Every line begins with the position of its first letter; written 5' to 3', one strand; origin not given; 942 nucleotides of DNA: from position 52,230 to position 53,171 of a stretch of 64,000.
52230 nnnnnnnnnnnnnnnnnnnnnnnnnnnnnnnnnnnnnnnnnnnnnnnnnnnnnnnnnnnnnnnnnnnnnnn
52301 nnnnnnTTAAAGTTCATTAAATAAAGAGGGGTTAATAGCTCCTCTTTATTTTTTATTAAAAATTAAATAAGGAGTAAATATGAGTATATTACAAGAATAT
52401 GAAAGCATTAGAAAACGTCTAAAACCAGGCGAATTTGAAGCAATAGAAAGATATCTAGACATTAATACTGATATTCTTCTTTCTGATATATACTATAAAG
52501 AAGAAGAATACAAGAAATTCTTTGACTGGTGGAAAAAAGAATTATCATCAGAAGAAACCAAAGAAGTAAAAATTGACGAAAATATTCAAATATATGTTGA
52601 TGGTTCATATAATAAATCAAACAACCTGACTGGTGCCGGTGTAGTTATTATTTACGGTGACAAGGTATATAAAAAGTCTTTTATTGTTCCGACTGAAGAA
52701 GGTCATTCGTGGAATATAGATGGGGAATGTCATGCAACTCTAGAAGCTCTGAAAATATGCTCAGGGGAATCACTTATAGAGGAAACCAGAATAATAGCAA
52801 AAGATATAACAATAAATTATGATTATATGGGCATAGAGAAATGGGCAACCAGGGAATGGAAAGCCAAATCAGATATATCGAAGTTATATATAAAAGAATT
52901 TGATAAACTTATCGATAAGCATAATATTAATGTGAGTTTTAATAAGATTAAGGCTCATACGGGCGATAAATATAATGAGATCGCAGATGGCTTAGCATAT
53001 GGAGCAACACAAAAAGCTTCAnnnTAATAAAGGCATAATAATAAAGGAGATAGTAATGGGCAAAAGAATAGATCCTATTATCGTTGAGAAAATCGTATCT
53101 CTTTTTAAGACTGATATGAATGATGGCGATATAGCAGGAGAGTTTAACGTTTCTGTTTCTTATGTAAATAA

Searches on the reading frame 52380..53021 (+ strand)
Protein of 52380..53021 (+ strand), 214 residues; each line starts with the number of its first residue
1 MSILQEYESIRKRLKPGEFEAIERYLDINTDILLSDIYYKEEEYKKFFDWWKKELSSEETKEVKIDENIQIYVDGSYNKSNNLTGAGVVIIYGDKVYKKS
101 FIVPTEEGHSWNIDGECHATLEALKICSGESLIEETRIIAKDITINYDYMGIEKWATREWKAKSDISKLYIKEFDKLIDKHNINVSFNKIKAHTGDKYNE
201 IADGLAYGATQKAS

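Call 56: search_protein_families(library=phrogs, max_evalue=0.001, proteins=[window:52380-53021:+])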
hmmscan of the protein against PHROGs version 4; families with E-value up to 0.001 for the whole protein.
window:52380-53021:+ (214 aa): 2 families
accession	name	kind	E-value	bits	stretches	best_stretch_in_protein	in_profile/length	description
phrog_531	-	DNA, RNA and nucleotide metabolism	1.7e-25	90.9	1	50-211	57-225/285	Rnase H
phrog_3265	-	DNA, RNA and nucleotide metabolism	4.2e-06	26.9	1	107-207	84-189/496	ribonuclease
